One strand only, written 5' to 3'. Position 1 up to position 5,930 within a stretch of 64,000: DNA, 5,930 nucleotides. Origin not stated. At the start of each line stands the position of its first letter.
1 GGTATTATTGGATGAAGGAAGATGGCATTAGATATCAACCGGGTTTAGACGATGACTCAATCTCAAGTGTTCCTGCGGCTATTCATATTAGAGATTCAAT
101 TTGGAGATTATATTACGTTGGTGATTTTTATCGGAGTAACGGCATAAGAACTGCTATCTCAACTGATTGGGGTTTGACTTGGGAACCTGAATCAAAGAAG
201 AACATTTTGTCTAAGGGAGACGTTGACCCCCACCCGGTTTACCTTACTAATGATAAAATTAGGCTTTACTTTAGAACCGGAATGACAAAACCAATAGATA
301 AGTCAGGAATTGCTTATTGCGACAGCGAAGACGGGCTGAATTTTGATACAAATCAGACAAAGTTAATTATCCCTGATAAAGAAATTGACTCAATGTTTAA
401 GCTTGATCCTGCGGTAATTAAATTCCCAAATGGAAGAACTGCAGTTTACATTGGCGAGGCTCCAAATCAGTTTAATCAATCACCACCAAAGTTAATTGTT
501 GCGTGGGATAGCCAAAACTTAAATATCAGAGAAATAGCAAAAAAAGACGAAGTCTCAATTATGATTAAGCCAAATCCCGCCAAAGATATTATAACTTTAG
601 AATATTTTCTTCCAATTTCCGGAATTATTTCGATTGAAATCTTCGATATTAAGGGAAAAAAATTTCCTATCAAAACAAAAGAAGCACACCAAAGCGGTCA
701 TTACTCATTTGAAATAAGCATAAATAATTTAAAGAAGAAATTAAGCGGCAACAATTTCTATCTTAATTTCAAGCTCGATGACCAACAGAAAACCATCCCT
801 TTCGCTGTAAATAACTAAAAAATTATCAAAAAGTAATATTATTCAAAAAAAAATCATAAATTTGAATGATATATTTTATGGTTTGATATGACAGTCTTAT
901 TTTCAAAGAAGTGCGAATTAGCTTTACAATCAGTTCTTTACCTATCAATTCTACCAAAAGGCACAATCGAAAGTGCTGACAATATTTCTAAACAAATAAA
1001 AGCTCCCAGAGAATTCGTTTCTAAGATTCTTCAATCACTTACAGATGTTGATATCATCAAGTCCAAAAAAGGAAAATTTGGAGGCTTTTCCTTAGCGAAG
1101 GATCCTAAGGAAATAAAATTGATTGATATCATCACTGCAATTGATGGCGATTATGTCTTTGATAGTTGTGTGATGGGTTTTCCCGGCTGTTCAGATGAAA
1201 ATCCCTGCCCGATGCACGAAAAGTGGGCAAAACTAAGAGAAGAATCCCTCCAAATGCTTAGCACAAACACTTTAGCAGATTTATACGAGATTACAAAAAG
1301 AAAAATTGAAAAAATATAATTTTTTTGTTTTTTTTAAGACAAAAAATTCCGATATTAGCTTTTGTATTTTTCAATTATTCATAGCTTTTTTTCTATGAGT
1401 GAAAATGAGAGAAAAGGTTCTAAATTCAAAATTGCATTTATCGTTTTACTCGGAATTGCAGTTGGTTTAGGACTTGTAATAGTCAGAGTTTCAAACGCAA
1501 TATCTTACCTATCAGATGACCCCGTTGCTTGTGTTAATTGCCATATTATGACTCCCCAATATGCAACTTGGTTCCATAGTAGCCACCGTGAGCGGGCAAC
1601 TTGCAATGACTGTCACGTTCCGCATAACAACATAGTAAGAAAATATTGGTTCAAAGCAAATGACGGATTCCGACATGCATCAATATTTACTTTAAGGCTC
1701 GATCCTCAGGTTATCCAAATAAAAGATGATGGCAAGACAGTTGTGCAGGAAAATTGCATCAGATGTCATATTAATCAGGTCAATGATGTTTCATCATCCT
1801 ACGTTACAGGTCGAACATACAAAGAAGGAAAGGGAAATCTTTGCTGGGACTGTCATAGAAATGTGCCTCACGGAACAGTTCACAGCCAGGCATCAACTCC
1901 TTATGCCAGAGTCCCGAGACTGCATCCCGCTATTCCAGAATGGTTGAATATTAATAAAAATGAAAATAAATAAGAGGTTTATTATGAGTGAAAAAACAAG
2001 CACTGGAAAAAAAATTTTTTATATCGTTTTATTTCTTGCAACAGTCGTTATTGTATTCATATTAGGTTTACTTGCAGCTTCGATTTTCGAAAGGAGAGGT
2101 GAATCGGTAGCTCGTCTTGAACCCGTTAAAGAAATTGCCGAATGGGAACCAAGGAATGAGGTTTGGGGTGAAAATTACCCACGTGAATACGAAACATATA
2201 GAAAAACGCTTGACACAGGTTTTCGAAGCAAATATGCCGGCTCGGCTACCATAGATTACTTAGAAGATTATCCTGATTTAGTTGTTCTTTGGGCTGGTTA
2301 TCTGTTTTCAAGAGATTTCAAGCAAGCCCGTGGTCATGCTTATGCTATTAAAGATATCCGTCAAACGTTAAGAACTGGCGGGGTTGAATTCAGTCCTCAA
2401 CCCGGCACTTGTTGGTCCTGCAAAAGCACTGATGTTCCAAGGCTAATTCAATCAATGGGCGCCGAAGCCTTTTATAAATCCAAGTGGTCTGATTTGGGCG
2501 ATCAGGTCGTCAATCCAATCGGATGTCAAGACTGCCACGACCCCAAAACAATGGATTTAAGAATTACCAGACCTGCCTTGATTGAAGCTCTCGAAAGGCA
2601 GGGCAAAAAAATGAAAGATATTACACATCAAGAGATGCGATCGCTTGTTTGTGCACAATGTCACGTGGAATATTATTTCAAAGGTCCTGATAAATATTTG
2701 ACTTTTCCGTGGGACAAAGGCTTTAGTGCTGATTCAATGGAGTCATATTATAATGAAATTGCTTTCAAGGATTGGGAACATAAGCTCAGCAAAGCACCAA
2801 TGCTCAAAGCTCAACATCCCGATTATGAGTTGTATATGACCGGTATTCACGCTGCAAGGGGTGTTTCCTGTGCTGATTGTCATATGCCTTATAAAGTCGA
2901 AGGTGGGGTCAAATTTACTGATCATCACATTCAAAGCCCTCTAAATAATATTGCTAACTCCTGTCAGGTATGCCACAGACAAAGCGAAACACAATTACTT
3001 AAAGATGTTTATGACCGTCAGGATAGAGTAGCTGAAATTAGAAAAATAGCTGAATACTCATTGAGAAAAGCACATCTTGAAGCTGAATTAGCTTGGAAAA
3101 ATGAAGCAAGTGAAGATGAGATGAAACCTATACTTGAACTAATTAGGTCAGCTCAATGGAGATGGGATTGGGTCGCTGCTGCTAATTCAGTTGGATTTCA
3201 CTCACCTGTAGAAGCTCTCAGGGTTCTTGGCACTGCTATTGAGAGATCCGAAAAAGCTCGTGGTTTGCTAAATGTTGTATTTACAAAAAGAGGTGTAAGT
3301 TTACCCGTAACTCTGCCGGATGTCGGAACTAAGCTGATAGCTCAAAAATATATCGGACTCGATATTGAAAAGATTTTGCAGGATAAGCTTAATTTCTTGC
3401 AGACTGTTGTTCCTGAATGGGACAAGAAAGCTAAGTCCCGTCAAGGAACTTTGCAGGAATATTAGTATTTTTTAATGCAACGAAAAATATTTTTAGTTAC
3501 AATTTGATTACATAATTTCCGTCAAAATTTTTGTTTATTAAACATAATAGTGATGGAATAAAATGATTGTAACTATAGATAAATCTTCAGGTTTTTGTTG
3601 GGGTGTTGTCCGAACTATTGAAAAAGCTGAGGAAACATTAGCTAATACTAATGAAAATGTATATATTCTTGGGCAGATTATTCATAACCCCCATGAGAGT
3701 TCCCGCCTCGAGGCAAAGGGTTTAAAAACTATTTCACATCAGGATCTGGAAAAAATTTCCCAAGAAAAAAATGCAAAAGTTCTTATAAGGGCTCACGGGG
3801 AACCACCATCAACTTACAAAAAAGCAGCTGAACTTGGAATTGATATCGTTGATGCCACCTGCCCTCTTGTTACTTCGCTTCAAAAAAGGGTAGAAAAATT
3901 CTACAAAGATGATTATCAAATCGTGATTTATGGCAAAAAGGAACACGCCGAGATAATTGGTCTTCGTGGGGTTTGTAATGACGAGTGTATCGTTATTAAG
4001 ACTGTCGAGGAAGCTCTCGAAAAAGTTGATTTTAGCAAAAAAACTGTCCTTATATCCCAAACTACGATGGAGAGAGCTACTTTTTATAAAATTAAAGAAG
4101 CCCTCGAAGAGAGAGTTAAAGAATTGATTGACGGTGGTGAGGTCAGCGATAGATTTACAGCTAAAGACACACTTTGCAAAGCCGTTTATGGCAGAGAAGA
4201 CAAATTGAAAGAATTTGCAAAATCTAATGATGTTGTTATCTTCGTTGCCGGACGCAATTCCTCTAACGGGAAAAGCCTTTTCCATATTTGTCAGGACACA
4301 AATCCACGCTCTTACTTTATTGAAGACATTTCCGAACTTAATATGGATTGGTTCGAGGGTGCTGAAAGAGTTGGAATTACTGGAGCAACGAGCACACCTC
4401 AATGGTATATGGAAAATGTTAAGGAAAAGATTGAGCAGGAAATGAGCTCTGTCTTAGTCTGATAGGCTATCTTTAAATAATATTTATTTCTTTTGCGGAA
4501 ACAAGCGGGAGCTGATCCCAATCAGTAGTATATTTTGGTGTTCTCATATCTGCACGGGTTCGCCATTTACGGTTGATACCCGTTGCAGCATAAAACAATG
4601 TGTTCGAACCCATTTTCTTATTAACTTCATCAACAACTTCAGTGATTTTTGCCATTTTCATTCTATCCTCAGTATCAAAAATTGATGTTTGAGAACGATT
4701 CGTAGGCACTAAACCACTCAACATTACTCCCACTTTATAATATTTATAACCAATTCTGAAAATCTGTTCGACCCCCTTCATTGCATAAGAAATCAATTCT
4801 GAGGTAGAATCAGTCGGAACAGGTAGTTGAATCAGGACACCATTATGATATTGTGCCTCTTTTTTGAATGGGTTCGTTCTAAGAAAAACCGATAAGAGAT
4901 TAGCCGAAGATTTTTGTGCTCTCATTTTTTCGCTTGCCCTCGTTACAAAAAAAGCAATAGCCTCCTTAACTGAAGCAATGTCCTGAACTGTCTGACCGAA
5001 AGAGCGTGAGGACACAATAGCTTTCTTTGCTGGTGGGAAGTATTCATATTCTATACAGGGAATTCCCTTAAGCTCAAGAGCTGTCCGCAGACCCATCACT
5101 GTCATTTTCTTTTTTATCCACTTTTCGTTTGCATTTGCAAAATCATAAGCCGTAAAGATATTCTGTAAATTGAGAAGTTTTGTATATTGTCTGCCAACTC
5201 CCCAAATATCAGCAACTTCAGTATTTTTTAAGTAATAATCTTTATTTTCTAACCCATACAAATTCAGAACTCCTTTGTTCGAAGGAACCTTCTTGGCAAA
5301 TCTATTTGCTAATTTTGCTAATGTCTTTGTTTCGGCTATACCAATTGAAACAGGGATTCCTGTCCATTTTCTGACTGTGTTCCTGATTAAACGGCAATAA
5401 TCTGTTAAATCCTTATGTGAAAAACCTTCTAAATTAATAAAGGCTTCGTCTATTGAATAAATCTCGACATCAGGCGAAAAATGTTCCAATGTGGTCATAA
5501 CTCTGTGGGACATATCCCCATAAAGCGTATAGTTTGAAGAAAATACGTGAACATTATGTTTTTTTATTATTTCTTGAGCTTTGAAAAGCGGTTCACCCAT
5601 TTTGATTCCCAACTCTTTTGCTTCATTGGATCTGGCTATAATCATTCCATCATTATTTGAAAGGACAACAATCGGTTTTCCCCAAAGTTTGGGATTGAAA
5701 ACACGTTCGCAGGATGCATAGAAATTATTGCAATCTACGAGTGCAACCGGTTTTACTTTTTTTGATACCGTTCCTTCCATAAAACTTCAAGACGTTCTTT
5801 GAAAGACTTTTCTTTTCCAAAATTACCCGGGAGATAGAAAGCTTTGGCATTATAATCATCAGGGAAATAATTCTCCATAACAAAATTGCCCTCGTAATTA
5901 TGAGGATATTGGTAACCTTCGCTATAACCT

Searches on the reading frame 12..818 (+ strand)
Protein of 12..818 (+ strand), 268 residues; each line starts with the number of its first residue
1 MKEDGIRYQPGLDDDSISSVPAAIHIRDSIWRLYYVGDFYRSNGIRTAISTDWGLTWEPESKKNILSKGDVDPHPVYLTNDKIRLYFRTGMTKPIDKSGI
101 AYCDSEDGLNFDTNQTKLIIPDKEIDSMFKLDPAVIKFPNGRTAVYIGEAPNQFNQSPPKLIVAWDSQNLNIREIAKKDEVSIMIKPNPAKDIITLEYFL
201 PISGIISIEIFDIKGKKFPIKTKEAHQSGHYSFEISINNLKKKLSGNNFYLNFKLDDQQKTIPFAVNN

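Call 23: search_protein_families(library=pfam, proteins=[window:12-818:+], max_evalue=0.00001)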
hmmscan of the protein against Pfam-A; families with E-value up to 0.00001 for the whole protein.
window:12-818:+ (268 aa): 1 family
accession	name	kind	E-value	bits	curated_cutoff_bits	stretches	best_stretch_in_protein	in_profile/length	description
PF18962.6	Por_Secre_tail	-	3.9e-06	27.5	27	1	187-242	3-55/75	Secretion system C-terminal sorting domain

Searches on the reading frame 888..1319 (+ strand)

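Call 23: search_protein_families(library=pfam, proteins=[window:888-1319:+], max_evalue=0.00001)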
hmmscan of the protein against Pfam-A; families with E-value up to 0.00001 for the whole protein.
window:888-1319:+ (143 aa): 1 family
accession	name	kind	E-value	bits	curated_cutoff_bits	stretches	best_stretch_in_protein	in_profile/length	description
PF02082.26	Rrf2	-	7.1e-29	101.1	30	1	6-134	2-131/132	Iron-dependent Transcriptional regulator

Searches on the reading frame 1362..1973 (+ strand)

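Call 23: search_protein_families(library=pfam, proteins=[window:1362-1973:+], max_evalue=0.00001)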
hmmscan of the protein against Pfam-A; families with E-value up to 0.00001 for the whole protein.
window:1362-1973:+ (203 aa): 2 families
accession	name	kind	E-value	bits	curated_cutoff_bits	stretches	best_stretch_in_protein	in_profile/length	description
PF03264.19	Cytochrom_NNT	-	1.8e-15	57.5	24.1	1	23-173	5-172/174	NapC/NirT cytochrome c family, N-terminal region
PF22113.1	Mtrc-MtrF_II-IV_dom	-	7.8e-07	29.2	30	1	56-176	8-137/176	Outer membrane cytochrome MtrC/MtrF-like, domains II/IV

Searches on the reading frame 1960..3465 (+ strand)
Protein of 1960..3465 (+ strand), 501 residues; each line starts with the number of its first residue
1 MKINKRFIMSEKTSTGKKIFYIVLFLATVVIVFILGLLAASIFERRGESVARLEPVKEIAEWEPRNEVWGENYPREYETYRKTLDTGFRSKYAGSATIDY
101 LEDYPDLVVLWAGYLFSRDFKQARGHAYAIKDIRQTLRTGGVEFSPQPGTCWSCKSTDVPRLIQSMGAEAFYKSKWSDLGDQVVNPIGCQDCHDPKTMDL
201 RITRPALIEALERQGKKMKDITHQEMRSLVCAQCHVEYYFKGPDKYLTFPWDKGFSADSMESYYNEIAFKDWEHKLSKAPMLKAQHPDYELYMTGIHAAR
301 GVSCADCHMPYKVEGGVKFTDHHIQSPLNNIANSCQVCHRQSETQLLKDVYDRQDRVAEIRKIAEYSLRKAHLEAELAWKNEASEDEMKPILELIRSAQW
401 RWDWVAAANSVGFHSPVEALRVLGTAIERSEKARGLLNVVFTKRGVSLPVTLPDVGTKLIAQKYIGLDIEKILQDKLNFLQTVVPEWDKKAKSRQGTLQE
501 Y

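Call 23: search_protein_families(library=pfam, proteins=[window:1960-3465:+], max_evalue=0.00001)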
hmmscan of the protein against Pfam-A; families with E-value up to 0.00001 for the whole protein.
window:1960-3465:+ (501 aa): 3 families
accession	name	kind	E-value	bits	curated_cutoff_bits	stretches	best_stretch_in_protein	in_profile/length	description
PF02335.20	Cytochrom_C552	-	1.8e-173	578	24.1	1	67-493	3-436/438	Cytochrome c552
PF14522.11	Cytochrome_C7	-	6.9e-08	32.6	24.8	0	296-345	7-54/67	Cytochrome c7 and related cytochrome c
PF22113.1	Mtrc-MtrF_II-IV_dom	-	2.1e-06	27.8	30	0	220-346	18-134/176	Outer membrane cytochrome MtrC/MtrF-like, domains II/IV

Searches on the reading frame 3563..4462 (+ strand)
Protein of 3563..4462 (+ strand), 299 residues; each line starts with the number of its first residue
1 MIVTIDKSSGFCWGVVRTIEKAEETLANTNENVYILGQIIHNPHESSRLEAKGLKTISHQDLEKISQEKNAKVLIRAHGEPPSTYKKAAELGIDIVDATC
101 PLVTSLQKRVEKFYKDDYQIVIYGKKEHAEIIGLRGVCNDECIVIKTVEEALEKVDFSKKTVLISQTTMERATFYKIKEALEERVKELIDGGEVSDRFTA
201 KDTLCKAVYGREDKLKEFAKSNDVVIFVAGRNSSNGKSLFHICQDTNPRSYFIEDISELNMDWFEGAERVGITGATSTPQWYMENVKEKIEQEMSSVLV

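Call 23: search_protein_families(library=pfam, proteins=[window:3563-4462:+], max_evalue=0.00001)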
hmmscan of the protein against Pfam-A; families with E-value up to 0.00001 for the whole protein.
window:3563-4462:+ (299 aa): 1 family
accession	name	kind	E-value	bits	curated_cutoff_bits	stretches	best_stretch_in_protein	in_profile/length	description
PF02401.23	LYTB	-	2.9e-88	296.1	24.5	1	3-291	1-267/267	LytB protein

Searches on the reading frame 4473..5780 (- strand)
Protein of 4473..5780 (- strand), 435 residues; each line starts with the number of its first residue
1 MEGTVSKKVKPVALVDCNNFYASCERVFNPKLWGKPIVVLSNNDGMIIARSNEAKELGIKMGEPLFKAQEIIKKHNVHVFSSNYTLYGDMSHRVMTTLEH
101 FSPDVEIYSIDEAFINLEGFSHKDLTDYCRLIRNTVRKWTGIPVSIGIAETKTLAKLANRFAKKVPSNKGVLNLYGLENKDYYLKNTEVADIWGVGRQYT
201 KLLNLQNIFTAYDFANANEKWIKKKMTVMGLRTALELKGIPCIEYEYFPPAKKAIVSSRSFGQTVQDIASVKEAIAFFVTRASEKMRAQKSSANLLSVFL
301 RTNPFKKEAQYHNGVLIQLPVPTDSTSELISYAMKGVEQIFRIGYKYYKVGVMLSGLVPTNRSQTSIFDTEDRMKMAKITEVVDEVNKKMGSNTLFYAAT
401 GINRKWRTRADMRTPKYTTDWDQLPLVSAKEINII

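Call 23: search_protein_families(library=pfam, proteins=[window:4473-5780:-], max_evalue=0.00001)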
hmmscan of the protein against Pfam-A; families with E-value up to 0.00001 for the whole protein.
window:4473-5780:- (435 aa): 3 families
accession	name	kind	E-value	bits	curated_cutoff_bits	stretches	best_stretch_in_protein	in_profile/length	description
PF00817.25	IMS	-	9.6e-42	142.8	23.2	1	15-159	1-147/148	impB/mucB/samB family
PF11799.13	IMS_C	-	8.9e-23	81.2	20.7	1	252-366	1-108/109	impB/mucB/samB family C-terminal domain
PF13438.11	DUF4113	-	7.7e-18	64.7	24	1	378-427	2-51/51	Domain of unknown function (DUF4113)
